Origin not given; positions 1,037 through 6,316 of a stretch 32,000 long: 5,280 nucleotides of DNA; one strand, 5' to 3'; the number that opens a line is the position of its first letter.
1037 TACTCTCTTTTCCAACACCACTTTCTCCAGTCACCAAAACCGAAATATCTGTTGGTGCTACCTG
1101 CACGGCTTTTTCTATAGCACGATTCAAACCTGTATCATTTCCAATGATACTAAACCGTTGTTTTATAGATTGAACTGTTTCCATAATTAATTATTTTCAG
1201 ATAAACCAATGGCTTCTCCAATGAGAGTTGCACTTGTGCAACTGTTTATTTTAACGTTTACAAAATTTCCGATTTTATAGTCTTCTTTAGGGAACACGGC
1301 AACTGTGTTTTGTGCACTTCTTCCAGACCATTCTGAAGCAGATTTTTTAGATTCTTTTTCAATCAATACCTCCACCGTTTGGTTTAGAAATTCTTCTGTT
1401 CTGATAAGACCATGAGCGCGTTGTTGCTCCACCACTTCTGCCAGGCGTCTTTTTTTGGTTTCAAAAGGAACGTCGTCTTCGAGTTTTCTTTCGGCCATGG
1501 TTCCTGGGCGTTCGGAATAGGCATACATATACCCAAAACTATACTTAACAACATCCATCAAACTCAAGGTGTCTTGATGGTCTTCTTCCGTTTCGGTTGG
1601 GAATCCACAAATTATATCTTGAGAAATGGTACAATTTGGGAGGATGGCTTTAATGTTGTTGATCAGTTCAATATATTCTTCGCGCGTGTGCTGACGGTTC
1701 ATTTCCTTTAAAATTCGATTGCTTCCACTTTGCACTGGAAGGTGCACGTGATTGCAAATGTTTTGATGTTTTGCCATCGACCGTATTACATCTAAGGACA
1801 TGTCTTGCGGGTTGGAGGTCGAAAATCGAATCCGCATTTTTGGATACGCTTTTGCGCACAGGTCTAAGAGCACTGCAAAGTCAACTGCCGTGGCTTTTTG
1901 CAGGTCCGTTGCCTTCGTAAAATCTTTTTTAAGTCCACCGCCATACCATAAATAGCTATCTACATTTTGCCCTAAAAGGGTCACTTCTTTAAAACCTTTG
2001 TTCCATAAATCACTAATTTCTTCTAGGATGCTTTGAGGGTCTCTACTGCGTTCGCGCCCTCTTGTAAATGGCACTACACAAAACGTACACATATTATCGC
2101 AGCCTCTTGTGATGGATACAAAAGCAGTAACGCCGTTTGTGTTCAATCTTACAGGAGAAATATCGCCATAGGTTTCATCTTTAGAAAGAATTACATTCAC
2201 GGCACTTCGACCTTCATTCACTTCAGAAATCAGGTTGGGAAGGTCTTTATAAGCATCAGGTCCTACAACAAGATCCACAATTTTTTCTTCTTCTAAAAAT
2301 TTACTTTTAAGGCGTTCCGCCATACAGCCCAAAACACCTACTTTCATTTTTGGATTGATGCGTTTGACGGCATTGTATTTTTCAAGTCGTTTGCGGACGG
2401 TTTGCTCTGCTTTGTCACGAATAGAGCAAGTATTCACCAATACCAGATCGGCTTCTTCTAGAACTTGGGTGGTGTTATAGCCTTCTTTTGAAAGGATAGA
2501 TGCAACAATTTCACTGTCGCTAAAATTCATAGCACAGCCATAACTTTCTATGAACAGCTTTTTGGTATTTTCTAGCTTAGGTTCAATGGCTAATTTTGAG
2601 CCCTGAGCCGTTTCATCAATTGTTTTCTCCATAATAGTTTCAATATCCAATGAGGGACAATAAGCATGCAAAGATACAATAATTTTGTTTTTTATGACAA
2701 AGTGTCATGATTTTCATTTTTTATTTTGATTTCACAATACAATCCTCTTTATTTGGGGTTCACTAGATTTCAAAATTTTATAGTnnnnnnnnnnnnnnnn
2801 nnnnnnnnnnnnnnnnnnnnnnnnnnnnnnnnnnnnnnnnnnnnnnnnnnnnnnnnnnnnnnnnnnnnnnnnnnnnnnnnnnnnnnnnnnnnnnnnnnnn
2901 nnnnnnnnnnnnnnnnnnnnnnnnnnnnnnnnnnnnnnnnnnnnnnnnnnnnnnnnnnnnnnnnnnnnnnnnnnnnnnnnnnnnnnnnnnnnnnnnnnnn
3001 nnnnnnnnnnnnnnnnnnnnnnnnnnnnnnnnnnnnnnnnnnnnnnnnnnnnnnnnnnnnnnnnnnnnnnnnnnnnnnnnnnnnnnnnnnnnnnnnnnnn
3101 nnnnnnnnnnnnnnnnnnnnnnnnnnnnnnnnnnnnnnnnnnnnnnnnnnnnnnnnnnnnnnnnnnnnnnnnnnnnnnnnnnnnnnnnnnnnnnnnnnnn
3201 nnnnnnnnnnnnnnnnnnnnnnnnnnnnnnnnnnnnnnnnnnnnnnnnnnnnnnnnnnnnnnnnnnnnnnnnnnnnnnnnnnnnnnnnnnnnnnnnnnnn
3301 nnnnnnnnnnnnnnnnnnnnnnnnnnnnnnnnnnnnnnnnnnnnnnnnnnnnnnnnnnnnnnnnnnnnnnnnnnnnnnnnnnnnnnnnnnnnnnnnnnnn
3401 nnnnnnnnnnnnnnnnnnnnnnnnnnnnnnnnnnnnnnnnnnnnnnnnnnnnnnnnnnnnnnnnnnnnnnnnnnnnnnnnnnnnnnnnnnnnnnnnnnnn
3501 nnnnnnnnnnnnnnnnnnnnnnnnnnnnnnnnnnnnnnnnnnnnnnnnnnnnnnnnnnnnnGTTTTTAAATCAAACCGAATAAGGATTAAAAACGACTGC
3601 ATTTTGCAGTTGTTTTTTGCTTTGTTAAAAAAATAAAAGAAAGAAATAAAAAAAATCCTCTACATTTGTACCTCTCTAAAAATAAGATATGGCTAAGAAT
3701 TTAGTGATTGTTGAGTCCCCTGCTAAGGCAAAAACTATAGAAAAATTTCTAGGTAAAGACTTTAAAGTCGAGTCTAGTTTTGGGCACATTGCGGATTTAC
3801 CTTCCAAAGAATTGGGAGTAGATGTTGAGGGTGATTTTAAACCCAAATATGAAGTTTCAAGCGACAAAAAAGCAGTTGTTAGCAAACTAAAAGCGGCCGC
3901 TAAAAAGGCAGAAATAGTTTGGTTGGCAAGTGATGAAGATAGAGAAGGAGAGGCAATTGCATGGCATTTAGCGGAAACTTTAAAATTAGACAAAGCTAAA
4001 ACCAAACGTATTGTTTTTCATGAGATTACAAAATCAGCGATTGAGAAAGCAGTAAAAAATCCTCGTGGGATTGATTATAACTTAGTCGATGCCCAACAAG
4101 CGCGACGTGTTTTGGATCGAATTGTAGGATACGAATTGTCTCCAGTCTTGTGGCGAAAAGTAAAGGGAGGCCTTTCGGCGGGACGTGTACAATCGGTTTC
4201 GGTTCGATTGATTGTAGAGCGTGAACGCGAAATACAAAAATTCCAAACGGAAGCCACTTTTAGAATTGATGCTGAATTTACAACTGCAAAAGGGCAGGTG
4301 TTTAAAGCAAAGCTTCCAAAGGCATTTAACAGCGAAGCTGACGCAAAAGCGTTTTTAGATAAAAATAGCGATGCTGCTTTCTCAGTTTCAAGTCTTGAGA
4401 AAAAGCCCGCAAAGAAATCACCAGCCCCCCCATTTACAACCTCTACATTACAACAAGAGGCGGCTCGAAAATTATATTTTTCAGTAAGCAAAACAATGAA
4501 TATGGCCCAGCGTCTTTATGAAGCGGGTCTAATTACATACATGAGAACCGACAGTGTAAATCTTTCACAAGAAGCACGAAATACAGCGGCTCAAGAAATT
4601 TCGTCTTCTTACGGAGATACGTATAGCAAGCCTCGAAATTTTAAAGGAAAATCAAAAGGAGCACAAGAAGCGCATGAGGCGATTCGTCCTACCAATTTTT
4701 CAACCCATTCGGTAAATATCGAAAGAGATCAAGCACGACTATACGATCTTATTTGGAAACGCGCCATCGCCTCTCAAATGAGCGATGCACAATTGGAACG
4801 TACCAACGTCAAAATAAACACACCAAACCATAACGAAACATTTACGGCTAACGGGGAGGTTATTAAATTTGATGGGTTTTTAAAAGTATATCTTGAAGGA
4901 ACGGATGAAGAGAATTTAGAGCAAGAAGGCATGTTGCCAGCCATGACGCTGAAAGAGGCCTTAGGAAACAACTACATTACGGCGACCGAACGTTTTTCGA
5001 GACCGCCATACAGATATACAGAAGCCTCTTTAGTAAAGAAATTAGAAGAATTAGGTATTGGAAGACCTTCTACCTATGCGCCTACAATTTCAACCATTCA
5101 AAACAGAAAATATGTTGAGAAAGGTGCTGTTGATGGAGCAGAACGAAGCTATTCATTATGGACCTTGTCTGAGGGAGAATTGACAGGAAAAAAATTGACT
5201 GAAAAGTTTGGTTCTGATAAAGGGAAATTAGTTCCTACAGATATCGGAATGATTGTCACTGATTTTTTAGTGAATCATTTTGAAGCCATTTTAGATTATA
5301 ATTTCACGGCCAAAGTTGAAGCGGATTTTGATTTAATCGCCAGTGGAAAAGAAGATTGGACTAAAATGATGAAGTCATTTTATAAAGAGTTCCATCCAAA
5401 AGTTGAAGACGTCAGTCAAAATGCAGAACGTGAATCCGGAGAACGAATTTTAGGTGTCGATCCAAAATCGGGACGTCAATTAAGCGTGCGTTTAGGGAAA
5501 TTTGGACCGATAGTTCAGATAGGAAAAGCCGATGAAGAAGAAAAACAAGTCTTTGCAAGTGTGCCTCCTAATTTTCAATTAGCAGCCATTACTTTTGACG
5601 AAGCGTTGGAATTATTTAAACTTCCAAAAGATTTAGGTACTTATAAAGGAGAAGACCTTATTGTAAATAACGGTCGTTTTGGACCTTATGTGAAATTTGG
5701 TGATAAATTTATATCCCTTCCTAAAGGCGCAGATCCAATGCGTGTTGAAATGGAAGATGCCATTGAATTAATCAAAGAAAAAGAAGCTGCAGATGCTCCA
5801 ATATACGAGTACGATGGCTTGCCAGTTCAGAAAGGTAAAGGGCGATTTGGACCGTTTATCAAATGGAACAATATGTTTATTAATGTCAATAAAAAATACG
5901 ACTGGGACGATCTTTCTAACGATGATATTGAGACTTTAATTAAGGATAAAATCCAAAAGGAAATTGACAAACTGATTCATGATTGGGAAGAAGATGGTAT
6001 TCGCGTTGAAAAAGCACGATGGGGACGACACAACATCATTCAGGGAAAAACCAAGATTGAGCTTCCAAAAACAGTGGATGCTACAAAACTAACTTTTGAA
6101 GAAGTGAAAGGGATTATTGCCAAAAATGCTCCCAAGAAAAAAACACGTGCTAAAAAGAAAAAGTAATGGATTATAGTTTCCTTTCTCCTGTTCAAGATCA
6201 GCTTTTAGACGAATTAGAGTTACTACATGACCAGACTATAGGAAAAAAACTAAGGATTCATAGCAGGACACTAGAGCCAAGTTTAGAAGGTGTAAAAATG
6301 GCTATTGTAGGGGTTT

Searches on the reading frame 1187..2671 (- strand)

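Call 10: search_protein_families(library=pfam, proteins=[window:1187-2671:-], max_evalue=0.01)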
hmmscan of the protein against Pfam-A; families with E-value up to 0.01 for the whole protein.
window:1187-2671:- (494 aa): 4 families
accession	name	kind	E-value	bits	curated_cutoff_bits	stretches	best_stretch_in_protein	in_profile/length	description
PF00919.26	UPF0004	-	8.3e-31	106.3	27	1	38-137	1-98/98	Uncharacterized protein family UPF0004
PF04055.27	Radical_SAM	-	9.9e-29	101.1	29.5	1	185-371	1-165/166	Radical SAM superfamily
PF01938.26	TRAM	-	7.3e-10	39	21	1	430-488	5-61/61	TRAM domain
PF18693.7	TRAM_2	-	0.00049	20.7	27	1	431-488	3-63/63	TRAM domain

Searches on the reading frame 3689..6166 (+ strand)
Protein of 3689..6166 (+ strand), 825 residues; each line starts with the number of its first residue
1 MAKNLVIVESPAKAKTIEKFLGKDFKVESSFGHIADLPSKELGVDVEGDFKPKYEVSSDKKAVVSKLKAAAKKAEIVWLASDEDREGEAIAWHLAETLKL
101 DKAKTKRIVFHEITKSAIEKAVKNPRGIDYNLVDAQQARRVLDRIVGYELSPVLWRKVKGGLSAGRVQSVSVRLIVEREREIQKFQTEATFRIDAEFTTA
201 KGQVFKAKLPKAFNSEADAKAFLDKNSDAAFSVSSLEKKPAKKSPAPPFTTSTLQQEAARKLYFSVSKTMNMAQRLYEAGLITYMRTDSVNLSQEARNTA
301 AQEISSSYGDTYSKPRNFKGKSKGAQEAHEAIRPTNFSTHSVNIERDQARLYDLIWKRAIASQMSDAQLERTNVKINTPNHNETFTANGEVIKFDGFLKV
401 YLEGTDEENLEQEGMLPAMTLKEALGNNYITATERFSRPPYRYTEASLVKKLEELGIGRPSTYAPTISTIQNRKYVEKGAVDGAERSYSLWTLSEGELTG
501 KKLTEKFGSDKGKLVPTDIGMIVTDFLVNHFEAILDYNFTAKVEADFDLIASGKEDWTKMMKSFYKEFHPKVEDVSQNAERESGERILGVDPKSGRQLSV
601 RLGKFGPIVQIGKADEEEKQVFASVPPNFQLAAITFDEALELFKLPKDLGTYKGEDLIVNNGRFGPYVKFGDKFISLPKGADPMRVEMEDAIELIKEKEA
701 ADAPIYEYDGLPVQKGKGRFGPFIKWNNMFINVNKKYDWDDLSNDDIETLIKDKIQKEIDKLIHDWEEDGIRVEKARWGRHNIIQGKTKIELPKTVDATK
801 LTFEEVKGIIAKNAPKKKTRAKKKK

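Call 10: search_protein_families(library=pfam, proteins=[window:3689-6166:+], max_evalue=0.01)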
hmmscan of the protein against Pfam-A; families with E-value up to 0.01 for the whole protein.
window:3689-6166:+ (825 aa): 3 families
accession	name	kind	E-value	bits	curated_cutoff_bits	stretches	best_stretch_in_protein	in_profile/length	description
PF01131.25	Topoisom_bac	-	3.9e-115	385.6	35.1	2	128-491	2-374/411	DNA topoisomerase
PF13368.11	Toprim_C_rpt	-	3.5e-37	126.5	22.3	3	654-700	5-51/57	Topoisomerase C-terminal repeat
PF01751.28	Toprim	-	4.1e-21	75.4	23.1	1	5-113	2-96/96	Toprim domain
